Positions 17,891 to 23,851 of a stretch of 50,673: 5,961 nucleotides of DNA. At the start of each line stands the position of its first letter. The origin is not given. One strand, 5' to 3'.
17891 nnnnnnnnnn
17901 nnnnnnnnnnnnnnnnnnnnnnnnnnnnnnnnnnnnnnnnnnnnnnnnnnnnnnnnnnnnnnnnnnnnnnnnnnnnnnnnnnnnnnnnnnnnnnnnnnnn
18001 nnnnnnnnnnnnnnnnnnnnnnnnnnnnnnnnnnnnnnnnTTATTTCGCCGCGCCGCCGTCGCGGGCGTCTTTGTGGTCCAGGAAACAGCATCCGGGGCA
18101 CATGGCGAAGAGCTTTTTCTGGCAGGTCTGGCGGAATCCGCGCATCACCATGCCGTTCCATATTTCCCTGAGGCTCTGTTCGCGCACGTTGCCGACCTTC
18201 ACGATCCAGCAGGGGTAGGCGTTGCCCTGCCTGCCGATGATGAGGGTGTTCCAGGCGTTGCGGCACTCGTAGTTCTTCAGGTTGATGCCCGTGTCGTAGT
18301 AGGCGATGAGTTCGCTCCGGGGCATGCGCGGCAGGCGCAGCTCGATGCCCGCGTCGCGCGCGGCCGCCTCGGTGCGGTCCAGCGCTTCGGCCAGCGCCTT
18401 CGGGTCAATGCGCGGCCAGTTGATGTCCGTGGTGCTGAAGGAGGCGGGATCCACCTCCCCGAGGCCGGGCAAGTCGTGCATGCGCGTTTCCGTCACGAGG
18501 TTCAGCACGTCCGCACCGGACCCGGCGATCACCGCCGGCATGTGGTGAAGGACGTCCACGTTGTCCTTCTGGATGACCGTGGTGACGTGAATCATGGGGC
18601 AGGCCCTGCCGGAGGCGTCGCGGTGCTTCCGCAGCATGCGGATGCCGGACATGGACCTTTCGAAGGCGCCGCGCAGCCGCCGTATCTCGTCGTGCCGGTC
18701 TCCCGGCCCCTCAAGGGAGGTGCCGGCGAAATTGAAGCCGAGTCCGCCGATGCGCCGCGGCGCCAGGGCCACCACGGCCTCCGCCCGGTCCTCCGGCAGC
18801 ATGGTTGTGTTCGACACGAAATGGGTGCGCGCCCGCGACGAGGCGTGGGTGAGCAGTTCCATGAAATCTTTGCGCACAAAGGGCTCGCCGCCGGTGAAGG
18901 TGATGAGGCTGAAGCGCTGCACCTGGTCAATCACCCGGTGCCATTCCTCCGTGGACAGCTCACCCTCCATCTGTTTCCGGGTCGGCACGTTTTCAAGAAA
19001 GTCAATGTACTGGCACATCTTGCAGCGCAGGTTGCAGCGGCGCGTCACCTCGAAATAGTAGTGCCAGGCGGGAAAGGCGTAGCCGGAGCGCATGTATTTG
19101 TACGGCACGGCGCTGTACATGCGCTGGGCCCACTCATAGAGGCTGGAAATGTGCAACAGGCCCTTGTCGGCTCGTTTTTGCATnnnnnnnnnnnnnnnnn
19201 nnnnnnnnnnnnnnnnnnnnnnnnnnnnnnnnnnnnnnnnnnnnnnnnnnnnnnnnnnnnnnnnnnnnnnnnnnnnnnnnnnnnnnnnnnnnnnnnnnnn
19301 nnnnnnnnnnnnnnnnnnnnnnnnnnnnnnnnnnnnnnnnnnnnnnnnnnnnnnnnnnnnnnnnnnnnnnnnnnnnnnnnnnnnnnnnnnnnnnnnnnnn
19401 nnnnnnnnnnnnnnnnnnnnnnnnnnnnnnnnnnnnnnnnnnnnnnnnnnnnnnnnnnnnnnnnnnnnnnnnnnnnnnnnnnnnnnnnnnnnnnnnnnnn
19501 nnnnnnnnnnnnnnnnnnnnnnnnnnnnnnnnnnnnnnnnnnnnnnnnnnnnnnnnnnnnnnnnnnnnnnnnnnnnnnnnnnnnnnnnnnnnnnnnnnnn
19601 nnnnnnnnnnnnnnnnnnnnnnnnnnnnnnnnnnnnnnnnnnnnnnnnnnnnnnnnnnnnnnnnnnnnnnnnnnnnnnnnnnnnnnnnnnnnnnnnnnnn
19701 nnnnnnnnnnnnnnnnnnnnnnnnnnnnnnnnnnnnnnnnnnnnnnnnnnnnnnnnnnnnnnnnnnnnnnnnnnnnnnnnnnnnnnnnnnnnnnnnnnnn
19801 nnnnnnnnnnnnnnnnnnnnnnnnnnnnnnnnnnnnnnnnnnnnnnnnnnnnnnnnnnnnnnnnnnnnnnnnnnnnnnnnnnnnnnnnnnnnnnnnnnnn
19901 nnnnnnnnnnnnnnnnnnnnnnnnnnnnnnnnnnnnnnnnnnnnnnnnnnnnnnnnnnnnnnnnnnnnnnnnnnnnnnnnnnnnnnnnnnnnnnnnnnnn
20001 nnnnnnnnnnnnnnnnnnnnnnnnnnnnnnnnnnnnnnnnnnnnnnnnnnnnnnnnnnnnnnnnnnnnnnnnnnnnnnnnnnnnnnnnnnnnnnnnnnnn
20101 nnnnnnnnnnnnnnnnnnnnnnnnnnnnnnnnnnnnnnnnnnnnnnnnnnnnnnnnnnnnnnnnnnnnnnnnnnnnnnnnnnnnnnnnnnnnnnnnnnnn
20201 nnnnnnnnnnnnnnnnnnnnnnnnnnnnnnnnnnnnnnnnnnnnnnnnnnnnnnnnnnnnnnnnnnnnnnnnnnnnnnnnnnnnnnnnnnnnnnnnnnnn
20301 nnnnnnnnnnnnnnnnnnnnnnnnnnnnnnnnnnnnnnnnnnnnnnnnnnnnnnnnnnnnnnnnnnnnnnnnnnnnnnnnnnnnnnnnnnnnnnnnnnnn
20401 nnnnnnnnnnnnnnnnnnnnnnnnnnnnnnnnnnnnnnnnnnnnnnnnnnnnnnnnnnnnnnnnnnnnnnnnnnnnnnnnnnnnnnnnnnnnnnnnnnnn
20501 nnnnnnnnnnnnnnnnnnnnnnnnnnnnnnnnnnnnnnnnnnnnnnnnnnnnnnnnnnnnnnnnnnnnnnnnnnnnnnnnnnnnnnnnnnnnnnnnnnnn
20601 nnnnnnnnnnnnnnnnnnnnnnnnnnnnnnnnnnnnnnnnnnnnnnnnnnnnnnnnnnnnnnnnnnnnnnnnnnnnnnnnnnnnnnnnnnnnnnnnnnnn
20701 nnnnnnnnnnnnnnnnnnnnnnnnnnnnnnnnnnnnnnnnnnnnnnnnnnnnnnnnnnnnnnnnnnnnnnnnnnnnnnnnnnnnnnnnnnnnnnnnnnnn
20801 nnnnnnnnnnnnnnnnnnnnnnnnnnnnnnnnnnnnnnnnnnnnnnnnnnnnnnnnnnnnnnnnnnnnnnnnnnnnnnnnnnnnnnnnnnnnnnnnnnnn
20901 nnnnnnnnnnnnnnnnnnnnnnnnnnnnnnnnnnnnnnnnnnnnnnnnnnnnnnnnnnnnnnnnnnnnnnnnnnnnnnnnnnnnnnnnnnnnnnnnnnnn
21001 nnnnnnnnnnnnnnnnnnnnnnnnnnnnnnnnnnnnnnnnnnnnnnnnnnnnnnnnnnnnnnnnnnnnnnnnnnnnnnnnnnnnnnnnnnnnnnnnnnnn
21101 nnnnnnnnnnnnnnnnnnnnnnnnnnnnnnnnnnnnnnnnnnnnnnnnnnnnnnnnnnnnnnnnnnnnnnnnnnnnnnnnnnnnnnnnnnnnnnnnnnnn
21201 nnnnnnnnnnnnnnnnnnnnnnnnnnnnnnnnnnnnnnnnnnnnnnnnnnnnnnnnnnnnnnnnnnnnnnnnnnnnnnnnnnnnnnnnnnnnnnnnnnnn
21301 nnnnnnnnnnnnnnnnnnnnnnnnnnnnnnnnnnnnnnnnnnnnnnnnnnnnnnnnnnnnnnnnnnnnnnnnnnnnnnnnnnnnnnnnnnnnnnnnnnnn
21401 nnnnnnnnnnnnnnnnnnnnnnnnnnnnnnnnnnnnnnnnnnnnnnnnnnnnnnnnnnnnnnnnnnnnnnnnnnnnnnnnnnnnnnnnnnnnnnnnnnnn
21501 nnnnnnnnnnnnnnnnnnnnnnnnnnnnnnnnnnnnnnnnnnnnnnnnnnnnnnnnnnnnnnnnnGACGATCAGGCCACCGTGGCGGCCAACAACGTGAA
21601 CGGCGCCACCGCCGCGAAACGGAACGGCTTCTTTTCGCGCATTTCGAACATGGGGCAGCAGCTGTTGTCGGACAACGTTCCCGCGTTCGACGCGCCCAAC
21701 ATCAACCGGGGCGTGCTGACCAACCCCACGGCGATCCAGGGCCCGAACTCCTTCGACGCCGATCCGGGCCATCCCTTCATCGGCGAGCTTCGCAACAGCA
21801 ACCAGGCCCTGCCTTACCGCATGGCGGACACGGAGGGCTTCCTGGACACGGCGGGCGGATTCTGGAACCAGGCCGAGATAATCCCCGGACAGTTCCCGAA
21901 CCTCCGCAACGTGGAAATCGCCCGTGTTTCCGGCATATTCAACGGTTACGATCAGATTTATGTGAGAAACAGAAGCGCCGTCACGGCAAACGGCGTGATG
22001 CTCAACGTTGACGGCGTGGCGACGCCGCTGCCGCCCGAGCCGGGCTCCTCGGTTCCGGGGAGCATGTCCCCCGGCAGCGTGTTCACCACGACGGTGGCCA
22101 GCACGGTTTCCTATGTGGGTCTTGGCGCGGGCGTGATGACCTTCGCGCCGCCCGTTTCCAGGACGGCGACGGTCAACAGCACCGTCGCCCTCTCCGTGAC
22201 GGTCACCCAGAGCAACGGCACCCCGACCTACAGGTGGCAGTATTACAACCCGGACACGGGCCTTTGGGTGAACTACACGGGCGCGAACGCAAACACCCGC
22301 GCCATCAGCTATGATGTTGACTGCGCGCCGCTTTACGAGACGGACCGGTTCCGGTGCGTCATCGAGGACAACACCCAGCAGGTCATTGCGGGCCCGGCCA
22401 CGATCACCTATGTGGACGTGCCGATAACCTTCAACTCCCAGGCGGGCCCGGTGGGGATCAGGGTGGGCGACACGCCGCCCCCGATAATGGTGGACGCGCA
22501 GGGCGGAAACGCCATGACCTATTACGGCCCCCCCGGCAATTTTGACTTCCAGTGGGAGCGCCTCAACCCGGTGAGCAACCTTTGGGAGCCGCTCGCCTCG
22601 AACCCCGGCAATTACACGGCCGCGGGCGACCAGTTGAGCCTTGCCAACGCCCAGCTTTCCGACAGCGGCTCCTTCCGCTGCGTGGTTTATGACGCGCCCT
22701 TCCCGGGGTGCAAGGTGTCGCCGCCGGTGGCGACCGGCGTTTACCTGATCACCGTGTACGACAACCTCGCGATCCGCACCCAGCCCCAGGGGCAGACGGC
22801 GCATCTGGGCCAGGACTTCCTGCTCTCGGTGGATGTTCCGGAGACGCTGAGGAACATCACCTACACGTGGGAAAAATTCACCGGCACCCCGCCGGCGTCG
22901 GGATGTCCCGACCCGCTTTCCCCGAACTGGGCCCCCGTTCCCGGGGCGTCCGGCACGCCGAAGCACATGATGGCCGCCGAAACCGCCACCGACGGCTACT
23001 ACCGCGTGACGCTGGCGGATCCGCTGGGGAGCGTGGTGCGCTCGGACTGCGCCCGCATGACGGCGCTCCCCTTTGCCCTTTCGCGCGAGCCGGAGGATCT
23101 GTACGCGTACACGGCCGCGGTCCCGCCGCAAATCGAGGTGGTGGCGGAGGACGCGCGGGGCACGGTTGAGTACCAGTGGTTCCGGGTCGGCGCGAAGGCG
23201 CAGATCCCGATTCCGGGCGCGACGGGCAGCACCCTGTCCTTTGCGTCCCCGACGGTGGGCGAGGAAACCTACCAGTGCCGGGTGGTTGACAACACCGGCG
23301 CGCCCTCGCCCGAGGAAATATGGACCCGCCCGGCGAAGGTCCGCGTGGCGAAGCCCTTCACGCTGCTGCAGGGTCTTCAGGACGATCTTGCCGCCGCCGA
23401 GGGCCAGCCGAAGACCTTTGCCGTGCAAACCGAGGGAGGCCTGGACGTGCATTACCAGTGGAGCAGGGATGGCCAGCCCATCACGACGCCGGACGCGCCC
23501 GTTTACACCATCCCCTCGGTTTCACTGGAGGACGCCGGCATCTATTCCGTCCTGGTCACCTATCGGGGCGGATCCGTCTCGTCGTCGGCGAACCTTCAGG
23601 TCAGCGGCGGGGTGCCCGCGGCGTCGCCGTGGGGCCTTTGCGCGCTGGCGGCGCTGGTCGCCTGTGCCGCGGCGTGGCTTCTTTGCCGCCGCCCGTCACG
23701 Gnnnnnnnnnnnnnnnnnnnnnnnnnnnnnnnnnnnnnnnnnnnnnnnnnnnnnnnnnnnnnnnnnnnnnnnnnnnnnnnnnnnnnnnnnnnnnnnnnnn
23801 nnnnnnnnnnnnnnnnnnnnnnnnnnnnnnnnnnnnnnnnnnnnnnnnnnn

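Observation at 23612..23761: Internal PEP-CTERM-like sorting signal immediately followed by a signal-peptide-like segment inside the 2452-aa ORF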

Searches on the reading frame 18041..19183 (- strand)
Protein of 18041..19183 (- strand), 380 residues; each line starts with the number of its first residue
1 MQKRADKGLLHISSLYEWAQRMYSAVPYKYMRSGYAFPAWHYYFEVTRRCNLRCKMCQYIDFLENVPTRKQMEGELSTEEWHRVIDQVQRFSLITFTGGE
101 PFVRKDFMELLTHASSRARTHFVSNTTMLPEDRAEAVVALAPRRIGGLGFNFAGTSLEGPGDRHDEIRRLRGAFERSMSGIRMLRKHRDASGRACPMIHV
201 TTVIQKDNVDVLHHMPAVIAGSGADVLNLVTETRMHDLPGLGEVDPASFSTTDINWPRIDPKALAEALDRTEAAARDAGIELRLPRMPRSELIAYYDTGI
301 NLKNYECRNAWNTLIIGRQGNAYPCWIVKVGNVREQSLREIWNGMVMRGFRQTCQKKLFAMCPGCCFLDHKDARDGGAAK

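Call 10: search_protein_families(library=pfam, proteins=[window:18041-19183:-], max_evalue=0.01)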
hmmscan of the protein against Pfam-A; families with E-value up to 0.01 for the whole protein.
window:18041-19183:- (380 aa): 3 families
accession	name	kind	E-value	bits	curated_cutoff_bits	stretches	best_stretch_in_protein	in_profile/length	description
PF04055.27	Radical_SAM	-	2.9e-16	60.5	29.5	1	45-187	2-139/166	Radical SAM superfamily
PF13186.11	SPASM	-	3.3e-11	43.7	21.5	1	307-365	1-66/67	Iron-sulfur cluster-binding domain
PF13353.11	Fer4_12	-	0.00053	20.7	22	1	49-126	14-91/137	4Fe-4S single cluster domain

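Call 18: search_protein_families(library=ncbifam, proteins=[window:18041-19183:-], max_evalue=0.01)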
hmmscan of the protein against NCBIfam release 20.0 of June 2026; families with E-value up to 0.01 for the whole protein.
window:18041-19183:- (380 aa): 61 families (the best 25 are shown)
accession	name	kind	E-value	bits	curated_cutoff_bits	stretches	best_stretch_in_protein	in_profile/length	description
TIGR04545.1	rSAM_ahbD_hemeb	equivalog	9.7e-26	91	500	1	44-367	4-310/339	heme b synthase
TIGR04051.1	rSAM_NirJ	equivalog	2.8e-25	89.1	515.45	1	45-188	7-139/354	heme d1 biosynthesis radical SAM protein NirJ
NF045574.1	sacti_mat_StsB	exception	2.6e-24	85.9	625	2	42-231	98-268/466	StsB family radical SAM/SPASM domain sactipeptide maturase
TIGR04054.1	rSAM_NirJ1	equivalog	2e-23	82.7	650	1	44-183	40-168/387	putative heme d1 biosynthesis radical SAM protein NirJ1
TIGR04317.1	W_rSAM_matur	equivalog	2.1e-23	83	380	2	43-224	7-176/349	tungsten cofactor oxidoreductase radical SAM maturase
TIGR04347.1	pseudo_SAM_Halo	equivalog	2.6e-21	76.3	525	1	44-185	42-172/390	TIGR04347 family pseudo-SAM/SPASM protein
TIGR04053.2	TIGR04053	equivalog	4.9e-21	75.4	395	1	43-228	11-182/366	TIGR04053 family radical SAM/SPASM domain-containing protein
TIGR04311.1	rSAM_Geo_metal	subfamily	6.5e-21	74.9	400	2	42-232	5-186/423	radical SAM/SPASM family putative metalloenzyme maturase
TIGR04250.1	SCM_rSAM_ScmE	equivalog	9.5e-21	74.1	400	1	45-216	8-162/358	SynChlorMet cassette radical SAM/SPASM protein ScmE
TIGR04055.1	rSAM_NirJ2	equivalog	1.2e-20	74.3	500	1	45-353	5-285/326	putative heme d1 biosynthesis radical SAM protein NirJ2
TIGR04546.1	rSAM_ahbC_deAc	equivalog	1.7e-20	73.2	650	1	44-186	43-174/390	12,18-didecarboxysiroheme deacetylase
NF050035.1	rSAM_WgK_link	exception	9.1e-17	61.1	650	1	43-188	12-147/367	radical SAM/SPASM peptide maturase WgkB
TIGR02109.1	PQQ_syn_pqqE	equivalog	8.8e-16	57.8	381.35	1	43-230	10-180/358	pyrroloquinoline quinone biosynthesis protein PqqE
TIGR03961.1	rSAM_PTO1314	hypoth_equivalog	5.4e-15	55.5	306.05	1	49-210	32-169/332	PTO1314 family radical SAM protein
TIGR03962.1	mycofact_rSAM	equivalog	2.1e-14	53.5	265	1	43-226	15-180/339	mycofactocin radical SAM maturase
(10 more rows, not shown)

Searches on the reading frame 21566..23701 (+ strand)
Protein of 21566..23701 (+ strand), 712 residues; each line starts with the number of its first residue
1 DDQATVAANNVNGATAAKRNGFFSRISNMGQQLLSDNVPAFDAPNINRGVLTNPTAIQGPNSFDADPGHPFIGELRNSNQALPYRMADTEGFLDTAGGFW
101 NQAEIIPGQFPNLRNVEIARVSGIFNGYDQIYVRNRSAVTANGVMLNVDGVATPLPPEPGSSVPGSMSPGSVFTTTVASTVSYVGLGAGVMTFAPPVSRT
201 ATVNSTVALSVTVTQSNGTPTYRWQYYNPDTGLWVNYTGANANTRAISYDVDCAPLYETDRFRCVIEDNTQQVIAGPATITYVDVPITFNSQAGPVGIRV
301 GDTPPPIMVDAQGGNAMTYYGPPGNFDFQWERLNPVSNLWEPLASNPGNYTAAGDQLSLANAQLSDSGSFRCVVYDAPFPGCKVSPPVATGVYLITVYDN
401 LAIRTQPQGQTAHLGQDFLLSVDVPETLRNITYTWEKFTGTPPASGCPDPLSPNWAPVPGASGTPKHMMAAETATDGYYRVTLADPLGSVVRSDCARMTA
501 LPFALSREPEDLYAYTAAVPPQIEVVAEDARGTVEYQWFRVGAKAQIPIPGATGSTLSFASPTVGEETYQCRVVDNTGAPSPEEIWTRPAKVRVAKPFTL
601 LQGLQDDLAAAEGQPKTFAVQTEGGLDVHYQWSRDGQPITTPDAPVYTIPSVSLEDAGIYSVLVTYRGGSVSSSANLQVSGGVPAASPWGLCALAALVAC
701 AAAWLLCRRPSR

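Call 52: find_homologous_proteins(query=window:21566-23701:+, max_evalue=0.00001)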
Query window:21566-23701:+ (712 aa): 4 proteins with E <= 0.00001 among 8000 candidates.
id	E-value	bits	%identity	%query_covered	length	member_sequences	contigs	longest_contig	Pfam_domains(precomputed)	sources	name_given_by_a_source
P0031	1.2e-18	85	24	66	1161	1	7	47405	PF07679.23,PF13895.13,PF07686.24,PF13927.13,PF00047.32,PF28321.1,PF22854.3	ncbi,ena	-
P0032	7.5e-10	56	26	32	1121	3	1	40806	PF07679.23,PF13895.13,PF13715.13,PF07686.24,PF17164.11,PF13927.13,PF00047.32,PF13620.13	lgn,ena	-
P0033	4.4e-7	47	34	13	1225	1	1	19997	PF07679.23,PF13895.13,PF00801.27,PF18483.9,PF13927.13,PF03388.21,PF19081.7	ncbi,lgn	-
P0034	8.7e-7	46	23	36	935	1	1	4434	PF07679.23,PF13895.13,PF00801.27,PF13927.13,PF00047.32,PF06832.19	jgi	jgi:hypothetical protein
